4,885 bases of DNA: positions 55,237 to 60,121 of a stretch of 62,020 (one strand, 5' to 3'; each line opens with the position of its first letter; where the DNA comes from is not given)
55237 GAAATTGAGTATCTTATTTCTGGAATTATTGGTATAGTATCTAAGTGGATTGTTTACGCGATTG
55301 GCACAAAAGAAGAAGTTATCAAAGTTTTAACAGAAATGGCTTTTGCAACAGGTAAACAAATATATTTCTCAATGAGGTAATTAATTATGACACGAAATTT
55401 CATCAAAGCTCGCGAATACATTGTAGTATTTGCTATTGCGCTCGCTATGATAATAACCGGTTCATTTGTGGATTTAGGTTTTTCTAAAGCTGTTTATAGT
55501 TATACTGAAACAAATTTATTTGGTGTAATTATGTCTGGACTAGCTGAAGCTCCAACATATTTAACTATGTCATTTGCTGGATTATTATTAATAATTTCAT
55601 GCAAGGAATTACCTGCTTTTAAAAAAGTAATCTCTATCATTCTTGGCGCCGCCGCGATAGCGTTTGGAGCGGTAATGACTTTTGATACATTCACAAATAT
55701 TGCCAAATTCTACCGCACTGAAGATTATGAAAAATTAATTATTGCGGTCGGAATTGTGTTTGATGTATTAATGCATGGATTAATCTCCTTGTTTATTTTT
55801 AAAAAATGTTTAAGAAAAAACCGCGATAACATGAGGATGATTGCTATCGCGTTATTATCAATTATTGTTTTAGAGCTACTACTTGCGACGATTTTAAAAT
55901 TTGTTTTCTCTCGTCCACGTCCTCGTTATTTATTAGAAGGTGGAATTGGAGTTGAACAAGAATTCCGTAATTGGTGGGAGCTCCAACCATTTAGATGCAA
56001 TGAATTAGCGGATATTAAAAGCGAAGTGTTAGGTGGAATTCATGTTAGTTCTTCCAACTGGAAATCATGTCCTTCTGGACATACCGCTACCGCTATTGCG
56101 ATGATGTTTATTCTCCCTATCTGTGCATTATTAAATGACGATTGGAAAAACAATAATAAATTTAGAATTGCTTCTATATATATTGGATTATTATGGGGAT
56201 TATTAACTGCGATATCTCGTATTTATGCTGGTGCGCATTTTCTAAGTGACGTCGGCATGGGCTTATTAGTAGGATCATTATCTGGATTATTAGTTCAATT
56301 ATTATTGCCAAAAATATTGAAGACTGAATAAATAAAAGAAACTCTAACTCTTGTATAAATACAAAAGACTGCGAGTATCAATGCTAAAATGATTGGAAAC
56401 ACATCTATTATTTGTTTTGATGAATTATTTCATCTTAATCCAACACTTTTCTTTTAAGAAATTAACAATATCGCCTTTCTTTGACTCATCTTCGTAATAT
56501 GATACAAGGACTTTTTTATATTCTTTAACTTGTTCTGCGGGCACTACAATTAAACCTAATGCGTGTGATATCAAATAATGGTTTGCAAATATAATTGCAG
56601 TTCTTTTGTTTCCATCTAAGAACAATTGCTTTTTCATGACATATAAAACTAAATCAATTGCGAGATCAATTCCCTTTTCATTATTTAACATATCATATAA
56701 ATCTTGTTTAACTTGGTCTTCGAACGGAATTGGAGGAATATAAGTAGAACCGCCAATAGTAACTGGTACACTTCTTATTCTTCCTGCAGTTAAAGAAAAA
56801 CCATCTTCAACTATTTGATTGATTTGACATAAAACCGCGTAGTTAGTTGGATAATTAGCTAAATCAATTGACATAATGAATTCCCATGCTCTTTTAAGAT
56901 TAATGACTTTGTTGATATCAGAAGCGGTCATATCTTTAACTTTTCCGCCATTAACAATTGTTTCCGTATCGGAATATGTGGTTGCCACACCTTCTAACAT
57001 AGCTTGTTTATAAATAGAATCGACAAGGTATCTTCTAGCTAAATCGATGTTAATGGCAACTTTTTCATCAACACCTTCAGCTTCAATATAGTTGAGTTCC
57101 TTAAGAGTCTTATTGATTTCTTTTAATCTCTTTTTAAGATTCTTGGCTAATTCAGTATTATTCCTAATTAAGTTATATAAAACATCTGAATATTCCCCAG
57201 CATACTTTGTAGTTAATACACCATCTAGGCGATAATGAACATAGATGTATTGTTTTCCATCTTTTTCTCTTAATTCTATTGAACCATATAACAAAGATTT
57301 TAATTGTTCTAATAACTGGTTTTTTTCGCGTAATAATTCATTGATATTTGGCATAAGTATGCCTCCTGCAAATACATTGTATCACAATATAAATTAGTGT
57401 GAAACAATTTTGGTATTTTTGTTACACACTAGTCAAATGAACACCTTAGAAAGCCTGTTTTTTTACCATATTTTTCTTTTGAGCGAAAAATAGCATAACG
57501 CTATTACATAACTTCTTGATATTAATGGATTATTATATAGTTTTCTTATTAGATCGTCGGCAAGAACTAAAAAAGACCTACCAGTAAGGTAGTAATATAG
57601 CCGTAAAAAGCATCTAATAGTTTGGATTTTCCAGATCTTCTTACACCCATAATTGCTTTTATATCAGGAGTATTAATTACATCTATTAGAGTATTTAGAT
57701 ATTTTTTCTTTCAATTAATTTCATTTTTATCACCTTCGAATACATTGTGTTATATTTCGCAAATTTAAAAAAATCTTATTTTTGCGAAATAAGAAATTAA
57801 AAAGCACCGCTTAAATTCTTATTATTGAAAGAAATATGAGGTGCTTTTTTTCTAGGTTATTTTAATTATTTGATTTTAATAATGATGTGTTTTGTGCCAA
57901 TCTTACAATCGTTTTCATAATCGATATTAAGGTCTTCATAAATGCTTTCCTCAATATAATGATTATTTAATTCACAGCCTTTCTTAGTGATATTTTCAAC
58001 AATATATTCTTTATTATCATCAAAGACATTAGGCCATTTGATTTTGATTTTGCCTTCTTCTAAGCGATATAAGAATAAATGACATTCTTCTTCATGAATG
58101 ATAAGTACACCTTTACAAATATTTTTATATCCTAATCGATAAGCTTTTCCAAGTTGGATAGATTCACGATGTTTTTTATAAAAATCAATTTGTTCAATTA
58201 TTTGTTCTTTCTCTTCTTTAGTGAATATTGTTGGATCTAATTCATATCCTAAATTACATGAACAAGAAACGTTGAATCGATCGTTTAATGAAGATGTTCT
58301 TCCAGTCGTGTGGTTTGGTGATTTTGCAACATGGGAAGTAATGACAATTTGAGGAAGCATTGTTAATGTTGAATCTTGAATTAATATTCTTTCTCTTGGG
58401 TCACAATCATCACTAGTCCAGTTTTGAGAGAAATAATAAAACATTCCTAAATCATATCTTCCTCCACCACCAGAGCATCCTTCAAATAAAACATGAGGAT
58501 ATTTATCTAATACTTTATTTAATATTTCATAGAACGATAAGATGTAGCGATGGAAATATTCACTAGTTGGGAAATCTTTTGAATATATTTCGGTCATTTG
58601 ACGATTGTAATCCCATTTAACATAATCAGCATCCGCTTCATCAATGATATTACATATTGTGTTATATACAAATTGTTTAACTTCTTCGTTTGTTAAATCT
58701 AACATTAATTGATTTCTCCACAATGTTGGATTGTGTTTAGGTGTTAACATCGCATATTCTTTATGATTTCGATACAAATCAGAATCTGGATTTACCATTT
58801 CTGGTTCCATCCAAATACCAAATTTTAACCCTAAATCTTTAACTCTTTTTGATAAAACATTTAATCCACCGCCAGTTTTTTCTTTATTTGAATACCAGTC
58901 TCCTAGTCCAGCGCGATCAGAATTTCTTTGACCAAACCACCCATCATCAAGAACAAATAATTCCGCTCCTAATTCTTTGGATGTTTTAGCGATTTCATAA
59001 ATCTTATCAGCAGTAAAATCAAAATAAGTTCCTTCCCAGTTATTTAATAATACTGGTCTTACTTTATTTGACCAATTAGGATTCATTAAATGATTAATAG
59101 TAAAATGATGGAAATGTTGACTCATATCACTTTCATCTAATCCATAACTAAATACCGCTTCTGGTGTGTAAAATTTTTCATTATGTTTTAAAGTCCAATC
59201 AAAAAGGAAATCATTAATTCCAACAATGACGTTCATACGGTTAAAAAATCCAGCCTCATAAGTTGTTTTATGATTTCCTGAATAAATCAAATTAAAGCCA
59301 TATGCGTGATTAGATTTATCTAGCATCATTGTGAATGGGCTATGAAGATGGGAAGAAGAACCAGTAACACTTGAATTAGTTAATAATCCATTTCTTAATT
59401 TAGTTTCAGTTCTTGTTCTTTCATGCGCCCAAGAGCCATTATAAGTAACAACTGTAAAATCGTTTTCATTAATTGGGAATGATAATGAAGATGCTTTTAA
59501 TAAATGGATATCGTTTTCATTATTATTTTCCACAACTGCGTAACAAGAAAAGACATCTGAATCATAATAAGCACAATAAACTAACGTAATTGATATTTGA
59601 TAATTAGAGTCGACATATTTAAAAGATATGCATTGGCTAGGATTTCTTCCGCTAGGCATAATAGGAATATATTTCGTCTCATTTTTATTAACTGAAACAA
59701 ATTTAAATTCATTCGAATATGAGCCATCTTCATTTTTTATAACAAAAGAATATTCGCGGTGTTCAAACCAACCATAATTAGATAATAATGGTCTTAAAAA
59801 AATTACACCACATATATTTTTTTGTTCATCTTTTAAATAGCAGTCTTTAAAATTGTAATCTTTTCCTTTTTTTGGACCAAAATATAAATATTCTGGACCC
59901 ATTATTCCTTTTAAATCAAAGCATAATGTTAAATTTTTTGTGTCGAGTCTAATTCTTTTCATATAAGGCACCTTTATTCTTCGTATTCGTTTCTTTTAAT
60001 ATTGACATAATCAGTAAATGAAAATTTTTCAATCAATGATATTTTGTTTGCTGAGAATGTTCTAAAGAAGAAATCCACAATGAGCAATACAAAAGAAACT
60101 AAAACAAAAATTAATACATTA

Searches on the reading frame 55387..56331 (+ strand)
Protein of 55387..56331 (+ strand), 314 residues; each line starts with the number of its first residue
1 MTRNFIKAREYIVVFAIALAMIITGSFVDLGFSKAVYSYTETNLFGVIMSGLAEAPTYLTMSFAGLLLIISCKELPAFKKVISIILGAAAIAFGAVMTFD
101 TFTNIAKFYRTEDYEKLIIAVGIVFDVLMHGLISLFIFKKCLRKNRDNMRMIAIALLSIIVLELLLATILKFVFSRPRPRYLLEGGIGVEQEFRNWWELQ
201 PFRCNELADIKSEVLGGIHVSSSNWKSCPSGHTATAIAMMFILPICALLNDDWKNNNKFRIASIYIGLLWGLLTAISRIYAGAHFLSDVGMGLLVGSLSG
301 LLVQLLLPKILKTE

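Call 13: search_protein_families(library=pfam, proteins=[window:55387-56331:+])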
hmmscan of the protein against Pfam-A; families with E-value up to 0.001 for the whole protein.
window:55387-56331:+ (314 aa): 3 families
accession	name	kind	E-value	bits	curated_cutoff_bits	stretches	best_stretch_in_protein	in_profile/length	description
PF01569.27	PAP2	-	5.6e-25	88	27.2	1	154-306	3-124/130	PAP2 superfamily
PF14378.12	PAP2_3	-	2.6e-05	24.6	27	1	117-299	28-187/190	PAP2 superfamily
PF00335.26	Tetraspanin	-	0.00025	21.2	32.1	1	81-200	10-127/225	Tetraspanin family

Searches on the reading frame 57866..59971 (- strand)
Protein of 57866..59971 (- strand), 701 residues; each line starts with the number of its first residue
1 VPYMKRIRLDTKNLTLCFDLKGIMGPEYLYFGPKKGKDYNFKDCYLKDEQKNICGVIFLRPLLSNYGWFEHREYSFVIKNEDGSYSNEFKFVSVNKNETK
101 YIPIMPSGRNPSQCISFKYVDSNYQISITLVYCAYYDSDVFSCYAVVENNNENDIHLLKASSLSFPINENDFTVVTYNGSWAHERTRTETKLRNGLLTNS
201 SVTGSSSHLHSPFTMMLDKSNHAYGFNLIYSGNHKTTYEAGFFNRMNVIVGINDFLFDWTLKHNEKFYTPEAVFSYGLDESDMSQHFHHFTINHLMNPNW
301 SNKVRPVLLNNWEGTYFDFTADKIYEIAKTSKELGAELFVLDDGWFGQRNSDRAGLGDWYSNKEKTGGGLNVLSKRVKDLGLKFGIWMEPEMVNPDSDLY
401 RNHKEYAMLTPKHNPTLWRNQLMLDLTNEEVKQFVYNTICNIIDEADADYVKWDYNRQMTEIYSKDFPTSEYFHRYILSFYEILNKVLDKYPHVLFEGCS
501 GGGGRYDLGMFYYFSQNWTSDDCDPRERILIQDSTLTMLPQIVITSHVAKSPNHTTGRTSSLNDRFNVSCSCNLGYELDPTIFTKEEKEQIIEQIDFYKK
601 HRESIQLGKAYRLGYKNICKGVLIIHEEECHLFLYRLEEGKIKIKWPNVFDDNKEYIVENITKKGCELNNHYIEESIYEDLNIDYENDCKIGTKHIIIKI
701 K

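Call 13: search_protein_families(library=pfam, proteins=[window:57866-59971:-])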
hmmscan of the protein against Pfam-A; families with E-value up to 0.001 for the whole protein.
window:57866-59971:- (701 aa): 2 families
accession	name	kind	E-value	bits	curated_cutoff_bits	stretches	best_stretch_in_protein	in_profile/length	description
PF02065.24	Melibiase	-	2.5e-128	428.4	27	1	267-608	2-347/347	Melibiase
PF16875.11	Glyco_hydro_36N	-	5.2e-43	147.8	27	1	26-262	3-253/253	Glycosyl hydrolase family 36 N-terminal domain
